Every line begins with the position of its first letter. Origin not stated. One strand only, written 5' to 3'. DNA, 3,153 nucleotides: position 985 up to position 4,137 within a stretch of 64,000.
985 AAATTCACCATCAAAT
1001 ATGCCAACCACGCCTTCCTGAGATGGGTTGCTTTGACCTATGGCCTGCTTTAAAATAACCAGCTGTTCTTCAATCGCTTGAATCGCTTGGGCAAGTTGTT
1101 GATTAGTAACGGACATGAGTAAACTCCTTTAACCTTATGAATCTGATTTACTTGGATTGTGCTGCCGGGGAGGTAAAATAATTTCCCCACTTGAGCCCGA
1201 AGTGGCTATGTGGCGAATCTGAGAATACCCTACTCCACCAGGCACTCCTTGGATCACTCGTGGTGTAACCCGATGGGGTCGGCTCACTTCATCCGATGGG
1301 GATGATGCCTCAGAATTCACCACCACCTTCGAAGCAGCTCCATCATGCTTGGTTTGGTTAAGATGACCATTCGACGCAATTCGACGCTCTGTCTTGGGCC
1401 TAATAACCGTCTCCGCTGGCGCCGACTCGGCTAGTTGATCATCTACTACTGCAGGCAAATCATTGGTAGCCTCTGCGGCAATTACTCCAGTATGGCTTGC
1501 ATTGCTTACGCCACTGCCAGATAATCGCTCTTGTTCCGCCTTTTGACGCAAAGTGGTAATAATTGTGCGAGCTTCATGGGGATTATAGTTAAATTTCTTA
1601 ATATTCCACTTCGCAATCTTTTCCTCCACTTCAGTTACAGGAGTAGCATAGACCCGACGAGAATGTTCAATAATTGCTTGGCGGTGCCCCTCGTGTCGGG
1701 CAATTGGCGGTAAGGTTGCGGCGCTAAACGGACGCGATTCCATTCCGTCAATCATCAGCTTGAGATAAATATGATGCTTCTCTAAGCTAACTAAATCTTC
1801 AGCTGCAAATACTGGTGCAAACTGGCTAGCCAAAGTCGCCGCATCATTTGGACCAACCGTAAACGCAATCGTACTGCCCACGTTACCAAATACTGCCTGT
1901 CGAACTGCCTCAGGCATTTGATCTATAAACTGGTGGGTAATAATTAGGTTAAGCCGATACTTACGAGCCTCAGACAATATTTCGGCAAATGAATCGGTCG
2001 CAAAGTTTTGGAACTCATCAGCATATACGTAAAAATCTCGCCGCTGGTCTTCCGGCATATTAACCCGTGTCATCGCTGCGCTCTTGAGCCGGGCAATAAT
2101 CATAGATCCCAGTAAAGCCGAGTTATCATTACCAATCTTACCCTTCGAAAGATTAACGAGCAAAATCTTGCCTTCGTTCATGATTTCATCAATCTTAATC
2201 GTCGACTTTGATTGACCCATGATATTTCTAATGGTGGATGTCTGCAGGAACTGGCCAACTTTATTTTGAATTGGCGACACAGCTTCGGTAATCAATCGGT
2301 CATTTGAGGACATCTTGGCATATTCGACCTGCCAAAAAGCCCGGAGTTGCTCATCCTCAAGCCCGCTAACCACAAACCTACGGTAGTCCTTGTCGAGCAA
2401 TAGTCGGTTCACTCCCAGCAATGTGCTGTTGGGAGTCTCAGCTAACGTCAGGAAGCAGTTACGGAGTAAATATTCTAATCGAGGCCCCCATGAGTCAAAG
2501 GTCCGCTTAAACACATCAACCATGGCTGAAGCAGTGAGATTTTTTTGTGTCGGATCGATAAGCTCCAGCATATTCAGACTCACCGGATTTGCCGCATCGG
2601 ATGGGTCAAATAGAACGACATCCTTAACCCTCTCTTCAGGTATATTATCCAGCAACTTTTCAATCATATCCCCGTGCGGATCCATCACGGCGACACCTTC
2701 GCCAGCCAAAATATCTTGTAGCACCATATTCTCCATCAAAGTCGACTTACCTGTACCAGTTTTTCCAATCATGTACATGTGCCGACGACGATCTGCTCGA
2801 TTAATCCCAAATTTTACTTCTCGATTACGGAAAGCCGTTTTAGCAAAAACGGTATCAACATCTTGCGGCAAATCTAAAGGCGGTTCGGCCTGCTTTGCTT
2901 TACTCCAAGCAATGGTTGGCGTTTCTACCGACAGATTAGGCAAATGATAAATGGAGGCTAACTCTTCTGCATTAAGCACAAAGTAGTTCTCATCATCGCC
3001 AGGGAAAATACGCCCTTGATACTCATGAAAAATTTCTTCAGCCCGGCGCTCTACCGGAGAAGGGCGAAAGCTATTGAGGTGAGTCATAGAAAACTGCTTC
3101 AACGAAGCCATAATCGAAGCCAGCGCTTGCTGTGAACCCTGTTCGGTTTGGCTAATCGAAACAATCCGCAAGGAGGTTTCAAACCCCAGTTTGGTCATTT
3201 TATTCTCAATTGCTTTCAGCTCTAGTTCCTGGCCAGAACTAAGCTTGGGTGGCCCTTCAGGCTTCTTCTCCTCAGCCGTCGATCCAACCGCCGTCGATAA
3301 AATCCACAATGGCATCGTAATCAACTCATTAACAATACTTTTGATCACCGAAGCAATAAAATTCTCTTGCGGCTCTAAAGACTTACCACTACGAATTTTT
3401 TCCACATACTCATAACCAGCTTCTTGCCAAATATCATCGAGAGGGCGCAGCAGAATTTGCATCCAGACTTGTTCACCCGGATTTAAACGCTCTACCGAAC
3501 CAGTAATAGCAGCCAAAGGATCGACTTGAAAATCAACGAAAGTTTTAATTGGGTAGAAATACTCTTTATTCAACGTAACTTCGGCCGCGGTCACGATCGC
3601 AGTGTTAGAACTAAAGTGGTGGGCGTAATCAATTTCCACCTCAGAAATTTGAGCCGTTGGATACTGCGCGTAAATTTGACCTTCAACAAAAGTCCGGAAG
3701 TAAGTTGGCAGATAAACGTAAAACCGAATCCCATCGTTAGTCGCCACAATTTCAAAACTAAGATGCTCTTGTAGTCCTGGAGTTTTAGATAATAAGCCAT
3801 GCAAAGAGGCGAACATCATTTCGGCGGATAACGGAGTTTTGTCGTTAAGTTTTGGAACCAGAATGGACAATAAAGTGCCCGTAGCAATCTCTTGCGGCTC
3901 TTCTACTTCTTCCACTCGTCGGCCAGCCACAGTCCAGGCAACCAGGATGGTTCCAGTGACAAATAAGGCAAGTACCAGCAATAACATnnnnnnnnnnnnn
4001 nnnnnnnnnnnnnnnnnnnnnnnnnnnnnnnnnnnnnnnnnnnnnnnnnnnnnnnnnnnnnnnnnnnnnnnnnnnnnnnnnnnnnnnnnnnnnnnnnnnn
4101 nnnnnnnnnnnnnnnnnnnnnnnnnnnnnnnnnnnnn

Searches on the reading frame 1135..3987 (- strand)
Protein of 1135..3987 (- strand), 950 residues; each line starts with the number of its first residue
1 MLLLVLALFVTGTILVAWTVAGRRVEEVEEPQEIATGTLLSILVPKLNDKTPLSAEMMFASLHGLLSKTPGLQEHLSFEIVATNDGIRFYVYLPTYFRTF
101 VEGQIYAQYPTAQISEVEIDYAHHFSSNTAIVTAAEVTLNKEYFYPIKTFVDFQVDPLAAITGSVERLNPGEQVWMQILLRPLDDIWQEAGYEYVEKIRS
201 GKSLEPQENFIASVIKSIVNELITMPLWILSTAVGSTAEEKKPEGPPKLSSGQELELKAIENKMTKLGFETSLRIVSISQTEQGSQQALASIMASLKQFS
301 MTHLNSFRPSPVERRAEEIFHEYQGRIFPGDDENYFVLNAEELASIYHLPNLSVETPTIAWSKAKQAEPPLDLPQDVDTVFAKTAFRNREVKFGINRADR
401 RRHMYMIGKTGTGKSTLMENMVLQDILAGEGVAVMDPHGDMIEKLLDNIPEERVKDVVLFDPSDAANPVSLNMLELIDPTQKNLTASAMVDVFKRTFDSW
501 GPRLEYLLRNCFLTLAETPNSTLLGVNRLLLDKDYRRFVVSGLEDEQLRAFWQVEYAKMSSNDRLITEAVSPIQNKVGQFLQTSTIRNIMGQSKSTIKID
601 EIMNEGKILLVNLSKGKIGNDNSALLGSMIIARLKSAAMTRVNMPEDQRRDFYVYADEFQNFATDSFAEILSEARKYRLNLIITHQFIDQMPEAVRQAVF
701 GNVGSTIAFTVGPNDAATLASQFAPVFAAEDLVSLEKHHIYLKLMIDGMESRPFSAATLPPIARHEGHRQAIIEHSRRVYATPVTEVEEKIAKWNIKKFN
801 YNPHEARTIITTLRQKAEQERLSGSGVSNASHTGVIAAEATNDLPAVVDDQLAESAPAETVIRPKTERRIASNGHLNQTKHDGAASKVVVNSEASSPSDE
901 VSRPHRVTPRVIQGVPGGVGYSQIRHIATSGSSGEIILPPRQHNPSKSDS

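Call 7: search_protein_families(library=pfam, proteins=[window:1135-3987:-])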
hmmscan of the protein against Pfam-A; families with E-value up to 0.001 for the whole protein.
window:1135-3987:- (950 aa): 4 families
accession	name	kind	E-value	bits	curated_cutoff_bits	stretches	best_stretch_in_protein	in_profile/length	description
PF10412.15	TrwB_AAD_bind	-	2.4e-13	50.2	20.5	1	399-722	13-321/387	Type IV secretion-system coupling protein DNA-binding domain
PF01935.23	DUF87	-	5.4e-09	36.9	23.2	1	391-618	12-204/220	Helicase HerA, central domain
PF12846.13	AAA_10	-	3.9e-05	23.3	27.5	1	400-495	20-115/362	AAA-like domain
PF12696.13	TraG-D_C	-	0.00042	20.7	22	1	653-719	3-72/126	TraM recognition site of TraD and TraG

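Call 13: find_related_loci(query=window:1135-3987:-, collection=genome_contigs, flank=3000)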
Query window:1135-3987:- (950 aa) in genome_contigs; peptide patterns used: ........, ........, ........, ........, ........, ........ (x = any residue, [..] = any of these).
47 stretches matched a pattern; 12 encode a relative of the query (tblastn E <= 1e-3); 12 distinct loci.
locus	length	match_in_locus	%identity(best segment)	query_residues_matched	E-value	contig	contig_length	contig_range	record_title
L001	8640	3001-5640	38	1-795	0e+0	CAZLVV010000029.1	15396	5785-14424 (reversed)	MAG TPA_asm: uncultured Gammaproteobacteria bacterium isolate binchicken_co246_359 genome assembly, contig: NODE_4936_le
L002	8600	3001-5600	56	1-795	4e-175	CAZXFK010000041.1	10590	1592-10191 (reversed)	MAG TPA_asm: uncultured Gammaproteobacteria bacterium isolate SRP278314_co2_137 genome assembly, contig: NODE_8506_lengt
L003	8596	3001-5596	55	1-795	2e-170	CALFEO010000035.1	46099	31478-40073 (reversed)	MAG TPA_asm: uncultured bacterium isolate SRR3330206_bin.16_CONCOCT_v1.1_MAG genome assembly, contig: ERZ724085.669, who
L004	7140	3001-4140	28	8-374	4e-34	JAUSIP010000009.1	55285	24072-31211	MAG: bacterium isolate E14_metabat.bin.256 E14_k141_1488033, whole genome shotgun sequence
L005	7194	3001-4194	27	1-374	5e-34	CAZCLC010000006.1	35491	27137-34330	MAG TPA_asm: uncultured Candidatus Saccharibacteria bacterium isolate SRP128015_co4_33 genome assembly, contig: NODE_235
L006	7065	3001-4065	25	38-374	2e-31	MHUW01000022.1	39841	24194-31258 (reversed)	MAG: Candidatus Yonathbacteria bacterium RIFCSPLOWO2_01_FULL_47_33b rifcsplowo2_01_scaffold_7716, whole genome shotgun s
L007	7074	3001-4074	27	39-374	2e-30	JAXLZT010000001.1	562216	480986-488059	MAG: Candidatus Paceibacterota bacterium isolate STL-PAT9 C4.155.fa-1, whole genome shotgun sequence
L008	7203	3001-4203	27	5-374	1e-28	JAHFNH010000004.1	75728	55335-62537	MAG: Candidatus Nomurabacteria bacterium isolate nzgw476 NODE_167_length_75729_cov_6.144509, whole genome shotgun sequen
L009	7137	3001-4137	25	39-374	3e-24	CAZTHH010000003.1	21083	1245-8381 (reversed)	MAG TPA_asm: uncultured Candidatus Saccharibacteria bacterium isolate SRP286056_co1_1 genome assembly, contig: NODE_2974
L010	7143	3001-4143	24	38-374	2e-23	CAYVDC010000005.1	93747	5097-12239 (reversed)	MAG TPA_asm: uncultured Candidatus Saccharibacteria bacterium isolate SRP170004_co1_265 genome assembly, contig: NODE_25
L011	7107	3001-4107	27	38-374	7e-25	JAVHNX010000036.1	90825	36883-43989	MAG: Candidatus Paceibacterota bacterium isolate WB02no17_34_18 NODE_41_length_90825_cov_10.899229, whole genome shotgun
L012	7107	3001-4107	27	38-374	8e-26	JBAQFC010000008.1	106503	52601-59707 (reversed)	MAG: Minisyncoccia bacterium isolate MFD12003_ilm_asm_bin59 k127_111971, whole genome shotgun sequence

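Call 51: list_cluster_members(proteins=[P0001, P0010, window:1135-3987:-, window:5433-6695:-])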
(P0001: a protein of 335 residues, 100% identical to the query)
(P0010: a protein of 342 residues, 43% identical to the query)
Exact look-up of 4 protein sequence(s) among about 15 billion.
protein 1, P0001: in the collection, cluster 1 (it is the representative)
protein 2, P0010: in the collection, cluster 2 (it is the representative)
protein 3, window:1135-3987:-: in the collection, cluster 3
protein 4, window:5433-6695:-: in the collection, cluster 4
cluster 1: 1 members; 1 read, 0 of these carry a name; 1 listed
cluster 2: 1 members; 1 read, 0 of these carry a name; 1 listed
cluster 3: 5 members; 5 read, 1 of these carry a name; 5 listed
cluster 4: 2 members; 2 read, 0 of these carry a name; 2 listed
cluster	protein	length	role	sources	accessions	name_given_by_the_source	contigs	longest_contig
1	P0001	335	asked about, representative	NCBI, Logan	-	-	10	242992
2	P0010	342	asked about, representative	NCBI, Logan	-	-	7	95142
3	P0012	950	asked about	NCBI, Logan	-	-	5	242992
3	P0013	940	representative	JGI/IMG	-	hypothetical protein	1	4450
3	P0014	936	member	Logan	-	-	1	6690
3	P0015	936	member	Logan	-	-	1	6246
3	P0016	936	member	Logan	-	-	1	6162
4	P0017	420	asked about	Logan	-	-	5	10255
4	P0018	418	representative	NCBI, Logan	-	-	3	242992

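Call 62: search_protein_families(library=ncbifam, proteins=[window:1135-3987:-], max_evalue=0.01)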
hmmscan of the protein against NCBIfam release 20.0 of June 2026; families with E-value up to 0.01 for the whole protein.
window:1135-3987:- (950 aa): 9 families
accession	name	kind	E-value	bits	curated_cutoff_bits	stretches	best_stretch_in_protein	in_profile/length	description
TIGR03743.1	SXT_TraD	subfamily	2.5e-12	46.1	366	2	392-472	166-249/636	conjugative transfer system coupling protein TraD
NF045973.1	conju_CD1115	equivalog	2.7e-09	36.4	250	2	397-496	20-117/442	VirD4-like conjugal transfer protein, CD1115 family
NF053655.1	CedD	equivalog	4.1e-07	29.1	600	1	376-447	196-267/527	DNA-translocating ATPase CedD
TIGR03754.1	conj_TOL_TraD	equivalog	7e-07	28.1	647.55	1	387-441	166-220/643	type IV conjugative transfer system coupling protein TraD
NF033849.1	ser_rich_anae_1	subfamily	4e-06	24.5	650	1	337-695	694-1078/1163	serine-rich protein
NF045975.1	VirB4_plasma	equivalog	0.00093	17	590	1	404-438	518-552/894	Mbov_0397 family ICE element conjugal transfer ATPase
NF041447.1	TrbC_conju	equivalog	0.0024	16.4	800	0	396-437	124-165/685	F-type conjugative transfer protein TrbC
TIGR03597.1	GTPase_YqeH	equivalog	0.0027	16.9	297.4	1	370-424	125-178/361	ribosome biogenesis GTPase YqeH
TIGR02759.1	TraD_Ftype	equivalog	0.0033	16.2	521.35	0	401-448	176-223/566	type IV conjugative transfer system coupling protein TraD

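Call 65: find_homologous_proteins(query=window:1135-3987:-, max_evalue=1e-50)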
Query window:1135-3987:- (950 aa): 7783 proteins with E <= 1e-50 among 8000 candidates; the best 120 are listed.
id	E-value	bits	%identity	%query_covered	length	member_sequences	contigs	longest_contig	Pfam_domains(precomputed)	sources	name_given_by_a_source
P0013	0.0e+0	1812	86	100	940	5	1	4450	PF26449.1,PF10412.16,PF01935.24,PF12846.14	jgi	jgi:hypothetical protein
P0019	0.0e+0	1594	77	99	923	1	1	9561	PF26449.1,PF10412.16,PF01935.24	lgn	-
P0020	0.0e+0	1563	76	98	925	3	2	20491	PF26449.1,PF10412.16,PF01935.24,PF12846.14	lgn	-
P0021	0.0e+0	1400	68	99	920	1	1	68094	PF26449.1,PF10412.16,PF01935.24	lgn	-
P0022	0.0e+0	1400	66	99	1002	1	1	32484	PF26449.1,PF10412.16,PF01935.24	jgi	jgi:hypothetical protein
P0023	0.0e+0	1398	72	89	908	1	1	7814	PF26449.1,PF10412.16,PF01935.24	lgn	-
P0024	0.0e+0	1391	67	99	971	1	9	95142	PF26449.1,PF10412.16,PF01935.24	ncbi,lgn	-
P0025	0.0e+0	1376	67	99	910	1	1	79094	PF26449.1,PF10412.16,PF01935.24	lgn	-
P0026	0.0e+0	1374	66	99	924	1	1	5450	PF26449.1,PF10412.16,PF01935.24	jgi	jgi:hypothetical protein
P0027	0.0e+0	1371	73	86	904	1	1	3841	PF26449.1,PF10412.16,PF01935.24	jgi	jgi:hypothetical protein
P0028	0.0e+0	1363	75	83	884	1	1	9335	PF26449.1,PF10412.16,PF01935.24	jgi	jgi:hypothetical protein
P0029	3.3e-298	1010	57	83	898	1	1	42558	PF26449.1,PF10412.16,PF01935.24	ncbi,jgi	jgi:hypothetical protein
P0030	4.9e-285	966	53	89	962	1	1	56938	PF26449.1,PF10412.16,PF01935.24,PF02534.21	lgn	-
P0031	8.2e-284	962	54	87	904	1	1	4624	PF26449.1,PF10412.16,PF01935.24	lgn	-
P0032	1.1e-283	962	55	84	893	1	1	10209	PF26449.1,PF10412.16,PF01935.24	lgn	-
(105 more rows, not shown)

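Call 66: find_encoding_contigs(protein=P0021, flank=10000, max_places=2)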
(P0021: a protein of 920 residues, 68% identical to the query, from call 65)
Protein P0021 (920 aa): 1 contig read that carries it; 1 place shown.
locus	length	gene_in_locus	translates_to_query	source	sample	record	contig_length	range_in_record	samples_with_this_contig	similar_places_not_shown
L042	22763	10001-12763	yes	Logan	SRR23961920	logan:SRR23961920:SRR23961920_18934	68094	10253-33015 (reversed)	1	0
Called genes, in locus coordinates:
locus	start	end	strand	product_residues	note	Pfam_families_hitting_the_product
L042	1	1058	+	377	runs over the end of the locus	PF00899:ThiF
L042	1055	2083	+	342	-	PF00881:Nitroreductase (faint), PF14512:TM1586_NiRdase (faint)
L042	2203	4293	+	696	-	PF13492:GAF_3 (weak), PF00512:HisKA, PF02518:HATPase_c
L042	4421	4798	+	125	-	PF00072:Response_reg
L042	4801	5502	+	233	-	PF00849:PseudoU_synth_2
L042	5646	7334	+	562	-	PF00999:Na_H_Exchanger, PF02254:TrkA_N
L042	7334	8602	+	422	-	PF01702:TGT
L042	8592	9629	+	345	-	-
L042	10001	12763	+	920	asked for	PF26449:DUF8128, PF01935:DUF87, PF10412:TrwB_AAD_bind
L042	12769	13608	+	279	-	-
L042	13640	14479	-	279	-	PF14559:TPR_19 (weak), PF13431:TPR_17 (faint)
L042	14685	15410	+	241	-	PF20772:TACO1_YebC_N, PF01709:Transcrip_reg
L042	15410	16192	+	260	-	-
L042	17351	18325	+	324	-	PF02899:Phage_int_SAM_1, PF13102:Phage_int_SAM_5 (faint), PF00589:Phage_integrase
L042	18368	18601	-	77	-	-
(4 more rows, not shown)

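Call 67: find_encoding_contigs(protein=P0029, flank=10000, max_places=2)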
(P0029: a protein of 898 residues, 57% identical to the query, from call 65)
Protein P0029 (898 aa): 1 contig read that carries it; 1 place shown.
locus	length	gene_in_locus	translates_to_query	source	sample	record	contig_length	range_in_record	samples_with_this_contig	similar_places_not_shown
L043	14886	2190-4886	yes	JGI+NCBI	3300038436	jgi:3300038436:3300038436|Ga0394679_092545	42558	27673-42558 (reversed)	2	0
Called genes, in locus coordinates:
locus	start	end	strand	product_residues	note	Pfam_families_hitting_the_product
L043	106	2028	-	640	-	PF13176:TPR_7 (faint), PF13181:TPR_8 (faint), PF00515:TPR_1 (faint), PF07719:TPR_2 (faint), PF13424:TPR_12 (faint), PF13428:TPR_14 (faint), PF23914:TPR_CcmH_CycH (faint)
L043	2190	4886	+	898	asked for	PF26449:DUF8128, PF01935:DUF87 (weak), PF10412:TrwB_AAD_bind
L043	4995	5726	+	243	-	-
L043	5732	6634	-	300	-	PF13428:TPR_14 (faint), PF13424:TPR_12 (weak), PF13431:TPR_17 (faint), PF13414:TPR_11 (faint), PF00515:TPR_1, PF07719:TPR_2, PF13181:TPR_8 (weak)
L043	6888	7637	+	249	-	PF20772:TACO1_YebC_N, PF01709:Transcrip_reg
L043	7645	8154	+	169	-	PF02075:RuvC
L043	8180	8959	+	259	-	PF18900:DUF5656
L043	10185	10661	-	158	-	-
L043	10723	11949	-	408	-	PF21269:TreT_GT1, PF00534:Glycos_transf_1, PF13692:Glyco_trans_1_4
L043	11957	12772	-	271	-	PF01230:HIT (faint), PF01087:GalP_UDP_transf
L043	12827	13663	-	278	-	PF00480:ROK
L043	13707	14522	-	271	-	PF12705:PDDEXK_1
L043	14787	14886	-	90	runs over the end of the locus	-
